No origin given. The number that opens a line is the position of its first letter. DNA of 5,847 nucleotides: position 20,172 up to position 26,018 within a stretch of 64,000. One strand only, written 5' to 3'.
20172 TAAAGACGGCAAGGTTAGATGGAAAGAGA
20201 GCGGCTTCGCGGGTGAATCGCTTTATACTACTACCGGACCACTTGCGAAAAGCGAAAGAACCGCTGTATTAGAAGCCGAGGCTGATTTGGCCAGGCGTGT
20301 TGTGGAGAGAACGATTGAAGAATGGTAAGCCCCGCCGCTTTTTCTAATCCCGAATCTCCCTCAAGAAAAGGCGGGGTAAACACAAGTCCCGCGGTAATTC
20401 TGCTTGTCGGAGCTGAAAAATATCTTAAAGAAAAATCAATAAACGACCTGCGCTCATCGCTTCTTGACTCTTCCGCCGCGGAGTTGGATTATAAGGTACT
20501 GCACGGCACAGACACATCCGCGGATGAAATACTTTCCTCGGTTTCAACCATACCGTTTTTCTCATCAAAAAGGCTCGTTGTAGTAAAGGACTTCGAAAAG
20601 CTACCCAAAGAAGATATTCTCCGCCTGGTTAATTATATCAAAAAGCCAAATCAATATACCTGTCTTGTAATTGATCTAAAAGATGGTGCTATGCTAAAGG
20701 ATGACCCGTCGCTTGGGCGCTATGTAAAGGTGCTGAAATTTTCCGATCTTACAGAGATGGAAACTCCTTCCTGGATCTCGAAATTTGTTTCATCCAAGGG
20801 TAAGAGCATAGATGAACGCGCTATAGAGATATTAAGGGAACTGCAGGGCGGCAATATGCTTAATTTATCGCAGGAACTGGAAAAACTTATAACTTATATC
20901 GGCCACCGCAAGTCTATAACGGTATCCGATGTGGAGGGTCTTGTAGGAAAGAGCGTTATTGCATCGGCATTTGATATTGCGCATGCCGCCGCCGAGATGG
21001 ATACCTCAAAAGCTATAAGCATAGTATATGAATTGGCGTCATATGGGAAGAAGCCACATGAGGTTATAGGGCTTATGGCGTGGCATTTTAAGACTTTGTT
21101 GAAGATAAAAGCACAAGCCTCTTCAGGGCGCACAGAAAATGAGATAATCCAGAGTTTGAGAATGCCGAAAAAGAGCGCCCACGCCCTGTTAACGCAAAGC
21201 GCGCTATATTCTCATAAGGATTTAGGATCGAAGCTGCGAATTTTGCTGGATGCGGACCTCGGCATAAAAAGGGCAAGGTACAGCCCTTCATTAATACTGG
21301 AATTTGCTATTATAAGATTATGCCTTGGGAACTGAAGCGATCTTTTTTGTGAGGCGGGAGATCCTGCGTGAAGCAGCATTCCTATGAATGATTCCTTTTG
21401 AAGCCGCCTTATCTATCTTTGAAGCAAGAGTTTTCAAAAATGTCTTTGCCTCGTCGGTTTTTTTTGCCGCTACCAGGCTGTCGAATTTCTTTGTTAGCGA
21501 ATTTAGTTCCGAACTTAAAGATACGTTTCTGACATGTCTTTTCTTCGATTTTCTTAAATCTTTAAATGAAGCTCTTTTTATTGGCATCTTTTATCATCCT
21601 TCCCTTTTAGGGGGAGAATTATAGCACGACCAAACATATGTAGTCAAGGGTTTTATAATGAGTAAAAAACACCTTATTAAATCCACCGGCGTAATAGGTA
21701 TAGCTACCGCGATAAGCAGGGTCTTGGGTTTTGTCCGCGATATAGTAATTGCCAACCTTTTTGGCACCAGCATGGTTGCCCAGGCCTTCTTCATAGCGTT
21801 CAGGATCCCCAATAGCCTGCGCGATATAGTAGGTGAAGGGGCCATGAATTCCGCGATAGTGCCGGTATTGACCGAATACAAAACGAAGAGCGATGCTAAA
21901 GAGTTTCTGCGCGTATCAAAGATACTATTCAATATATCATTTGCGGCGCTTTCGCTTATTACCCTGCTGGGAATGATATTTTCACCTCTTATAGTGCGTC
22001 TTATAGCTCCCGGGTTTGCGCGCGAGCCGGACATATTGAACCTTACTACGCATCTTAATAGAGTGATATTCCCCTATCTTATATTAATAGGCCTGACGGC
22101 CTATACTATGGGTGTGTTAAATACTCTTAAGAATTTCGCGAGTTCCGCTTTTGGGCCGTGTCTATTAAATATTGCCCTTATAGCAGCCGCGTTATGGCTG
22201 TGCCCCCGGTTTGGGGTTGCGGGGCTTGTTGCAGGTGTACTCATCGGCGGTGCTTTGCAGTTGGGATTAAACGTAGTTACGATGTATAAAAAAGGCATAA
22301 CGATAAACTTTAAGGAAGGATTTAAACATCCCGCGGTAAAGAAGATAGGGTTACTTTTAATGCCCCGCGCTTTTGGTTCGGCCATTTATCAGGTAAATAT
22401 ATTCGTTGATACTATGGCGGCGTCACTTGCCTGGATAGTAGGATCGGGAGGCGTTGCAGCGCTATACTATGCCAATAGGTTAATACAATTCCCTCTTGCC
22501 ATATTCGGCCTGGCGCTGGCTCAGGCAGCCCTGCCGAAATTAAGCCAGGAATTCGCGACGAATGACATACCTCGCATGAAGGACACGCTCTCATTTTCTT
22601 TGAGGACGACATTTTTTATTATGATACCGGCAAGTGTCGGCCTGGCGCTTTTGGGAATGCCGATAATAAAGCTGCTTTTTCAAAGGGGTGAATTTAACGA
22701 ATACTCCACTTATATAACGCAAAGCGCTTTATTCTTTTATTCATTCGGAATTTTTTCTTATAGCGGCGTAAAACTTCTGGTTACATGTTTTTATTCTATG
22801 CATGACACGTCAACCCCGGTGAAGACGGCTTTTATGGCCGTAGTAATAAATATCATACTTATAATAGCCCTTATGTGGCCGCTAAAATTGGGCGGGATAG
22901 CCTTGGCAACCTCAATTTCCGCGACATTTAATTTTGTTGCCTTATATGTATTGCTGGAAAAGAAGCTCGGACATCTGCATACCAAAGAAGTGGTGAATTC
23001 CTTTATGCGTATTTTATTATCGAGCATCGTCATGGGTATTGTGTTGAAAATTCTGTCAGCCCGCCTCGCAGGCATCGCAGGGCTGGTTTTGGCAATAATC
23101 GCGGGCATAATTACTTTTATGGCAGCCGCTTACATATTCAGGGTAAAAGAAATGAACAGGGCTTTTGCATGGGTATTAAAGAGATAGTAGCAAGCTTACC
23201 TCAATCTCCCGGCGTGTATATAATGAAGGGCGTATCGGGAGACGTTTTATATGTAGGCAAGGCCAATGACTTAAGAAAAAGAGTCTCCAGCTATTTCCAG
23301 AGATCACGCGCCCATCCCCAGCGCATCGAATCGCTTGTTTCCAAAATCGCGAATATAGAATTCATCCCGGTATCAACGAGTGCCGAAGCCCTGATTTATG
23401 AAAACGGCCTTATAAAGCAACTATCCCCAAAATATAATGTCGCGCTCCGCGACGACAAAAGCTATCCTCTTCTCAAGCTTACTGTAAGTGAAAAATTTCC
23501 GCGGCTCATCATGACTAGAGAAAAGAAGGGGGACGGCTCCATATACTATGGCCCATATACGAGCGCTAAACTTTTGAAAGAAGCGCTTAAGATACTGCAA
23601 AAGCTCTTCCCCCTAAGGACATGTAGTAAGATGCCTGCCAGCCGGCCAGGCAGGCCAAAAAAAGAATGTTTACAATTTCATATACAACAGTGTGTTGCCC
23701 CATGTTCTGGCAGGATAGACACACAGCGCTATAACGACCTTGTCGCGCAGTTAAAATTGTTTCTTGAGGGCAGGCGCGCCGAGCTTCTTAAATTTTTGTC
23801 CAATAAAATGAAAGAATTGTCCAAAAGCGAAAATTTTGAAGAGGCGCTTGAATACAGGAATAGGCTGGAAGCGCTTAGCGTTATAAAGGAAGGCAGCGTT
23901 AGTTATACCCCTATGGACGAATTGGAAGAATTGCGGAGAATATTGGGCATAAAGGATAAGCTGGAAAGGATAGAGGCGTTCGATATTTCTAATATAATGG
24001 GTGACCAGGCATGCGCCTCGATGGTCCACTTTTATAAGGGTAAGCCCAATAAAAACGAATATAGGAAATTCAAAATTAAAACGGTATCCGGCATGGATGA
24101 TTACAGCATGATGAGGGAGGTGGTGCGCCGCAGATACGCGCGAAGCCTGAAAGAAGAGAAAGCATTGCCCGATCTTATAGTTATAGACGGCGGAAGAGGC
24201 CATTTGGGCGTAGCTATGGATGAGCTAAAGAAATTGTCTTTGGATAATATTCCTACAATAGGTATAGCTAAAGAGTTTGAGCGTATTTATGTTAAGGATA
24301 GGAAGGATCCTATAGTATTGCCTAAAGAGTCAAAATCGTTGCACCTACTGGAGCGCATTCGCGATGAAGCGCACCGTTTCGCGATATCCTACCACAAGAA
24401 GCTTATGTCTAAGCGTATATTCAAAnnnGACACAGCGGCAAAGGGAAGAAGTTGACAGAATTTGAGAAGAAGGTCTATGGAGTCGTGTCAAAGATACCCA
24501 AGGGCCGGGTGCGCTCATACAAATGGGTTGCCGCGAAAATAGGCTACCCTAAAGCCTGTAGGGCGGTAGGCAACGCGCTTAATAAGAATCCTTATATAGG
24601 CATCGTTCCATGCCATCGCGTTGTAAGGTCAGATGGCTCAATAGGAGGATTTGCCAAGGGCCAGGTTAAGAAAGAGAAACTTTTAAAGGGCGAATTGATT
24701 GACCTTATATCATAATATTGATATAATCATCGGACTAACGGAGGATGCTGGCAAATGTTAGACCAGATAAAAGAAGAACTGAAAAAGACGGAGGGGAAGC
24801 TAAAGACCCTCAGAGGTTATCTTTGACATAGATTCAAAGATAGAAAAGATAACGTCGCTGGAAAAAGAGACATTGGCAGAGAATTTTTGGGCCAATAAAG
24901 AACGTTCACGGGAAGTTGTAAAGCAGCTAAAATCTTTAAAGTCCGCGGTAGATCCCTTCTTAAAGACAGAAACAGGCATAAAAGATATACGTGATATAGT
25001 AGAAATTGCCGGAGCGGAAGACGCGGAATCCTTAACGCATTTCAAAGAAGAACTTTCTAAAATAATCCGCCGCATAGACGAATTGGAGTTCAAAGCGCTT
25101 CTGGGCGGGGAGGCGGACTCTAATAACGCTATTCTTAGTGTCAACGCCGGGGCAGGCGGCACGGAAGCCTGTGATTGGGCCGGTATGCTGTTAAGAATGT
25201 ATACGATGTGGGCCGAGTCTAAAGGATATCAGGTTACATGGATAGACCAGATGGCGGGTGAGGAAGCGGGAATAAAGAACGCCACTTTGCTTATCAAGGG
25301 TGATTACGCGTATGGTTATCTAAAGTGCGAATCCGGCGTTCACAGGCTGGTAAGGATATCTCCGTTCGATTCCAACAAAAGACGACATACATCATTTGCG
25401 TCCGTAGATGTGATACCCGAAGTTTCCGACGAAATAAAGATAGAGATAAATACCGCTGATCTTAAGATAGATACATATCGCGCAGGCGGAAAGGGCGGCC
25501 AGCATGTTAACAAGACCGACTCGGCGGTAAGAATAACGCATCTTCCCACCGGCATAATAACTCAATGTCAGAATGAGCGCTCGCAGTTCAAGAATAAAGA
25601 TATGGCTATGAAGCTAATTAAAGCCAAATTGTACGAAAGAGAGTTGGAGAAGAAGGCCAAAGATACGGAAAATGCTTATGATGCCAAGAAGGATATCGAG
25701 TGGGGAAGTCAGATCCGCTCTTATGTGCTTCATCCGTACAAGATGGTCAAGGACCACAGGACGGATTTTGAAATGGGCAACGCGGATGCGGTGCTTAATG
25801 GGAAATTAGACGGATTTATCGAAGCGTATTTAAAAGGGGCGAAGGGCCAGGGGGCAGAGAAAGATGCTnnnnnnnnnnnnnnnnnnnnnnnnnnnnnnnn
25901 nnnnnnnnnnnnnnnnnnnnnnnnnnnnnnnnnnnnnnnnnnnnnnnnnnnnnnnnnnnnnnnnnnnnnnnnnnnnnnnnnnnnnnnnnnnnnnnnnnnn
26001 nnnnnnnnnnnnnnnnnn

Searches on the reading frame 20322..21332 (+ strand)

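Call 35: search_protein_families(library=pfam, proteins=[window:20322-21332:+], max_evalue=0.0001)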
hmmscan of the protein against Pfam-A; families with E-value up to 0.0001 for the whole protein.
window:20322-21332:+ (337 aa): 2 families
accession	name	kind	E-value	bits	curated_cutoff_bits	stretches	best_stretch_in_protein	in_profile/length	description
PF21694.2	DNA_pol3_delta_C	-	2.2e-17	63.6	27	1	216-332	4-120/121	DNA polymerase III delta subunit, C-terminal domain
PF06144.19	DNA_pol3_delta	-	2.7e-14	53.6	21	1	27-120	2-101/124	DNA polymerase III, delta subunit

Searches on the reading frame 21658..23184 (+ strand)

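Call 35: search_protein_families(library=pfam, proteins=[window:21658-23184:+], max_evalue=0.0001)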
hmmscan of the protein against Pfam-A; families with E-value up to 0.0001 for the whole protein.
window:21658-23184:+ (509 aa): 2 families
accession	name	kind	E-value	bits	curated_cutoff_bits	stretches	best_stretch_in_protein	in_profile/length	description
PF03023.19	MurJ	-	1.2e-111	374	27.4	1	31-479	1-447/451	Lipid II flippase MurJ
PF01554.23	MatE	-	4.8e-07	30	24.9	1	236-401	1-158/161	MatE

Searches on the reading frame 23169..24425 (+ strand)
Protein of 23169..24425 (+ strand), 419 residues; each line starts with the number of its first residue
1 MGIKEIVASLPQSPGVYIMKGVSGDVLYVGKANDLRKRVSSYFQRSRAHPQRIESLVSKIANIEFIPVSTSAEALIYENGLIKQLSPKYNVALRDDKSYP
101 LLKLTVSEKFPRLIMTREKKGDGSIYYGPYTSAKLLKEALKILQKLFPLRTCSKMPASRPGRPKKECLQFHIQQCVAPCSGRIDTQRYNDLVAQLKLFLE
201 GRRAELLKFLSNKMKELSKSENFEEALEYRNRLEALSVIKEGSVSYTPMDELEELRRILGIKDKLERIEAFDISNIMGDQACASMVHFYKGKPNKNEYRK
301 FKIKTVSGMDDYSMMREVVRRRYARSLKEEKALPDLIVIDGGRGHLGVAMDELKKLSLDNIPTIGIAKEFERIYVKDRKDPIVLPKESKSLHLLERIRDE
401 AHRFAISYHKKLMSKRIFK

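Call 35: search_protein_families(library=pfam, proteins=[window:23169-24425:+], max_evalue=0.0001)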
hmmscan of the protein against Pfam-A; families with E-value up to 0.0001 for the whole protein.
window:23169-24425:+ (419 aa): 3 families
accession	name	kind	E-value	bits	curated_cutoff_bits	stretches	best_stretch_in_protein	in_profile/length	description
PF08459.17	UvrC_RNaseH_dom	-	1.3e-55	188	22.3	1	257-406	2-159/159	UvrC RNAse H endonuclease domain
PF01541.30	GIY-YIG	-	7e-10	39.5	22.6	1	14-90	2-78/78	GIY-YIG catalytic domain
PF02151.25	UVR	-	1.9e-08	34.2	21.5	1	205-237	2-34/36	UvrB/uvrC motif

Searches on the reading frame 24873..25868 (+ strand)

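Call 35: search_protein_families(library=pfam, proteins=[window:24873-25868:+], max_evalue=0.0001)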
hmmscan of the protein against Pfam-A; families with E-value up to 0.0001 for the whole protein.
window:24873-25868:+ (332 aa): 2 families
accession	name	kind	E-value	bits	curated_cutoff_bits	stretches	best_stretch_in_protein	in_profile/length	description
PF03462.23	PCRF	-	2.3e-56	191.1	24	1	3-178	15-194/194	PCRF domain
PF00472.26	RF-1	-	4.1e-43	146.4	35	1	186-296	1-116/116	RF-1 domain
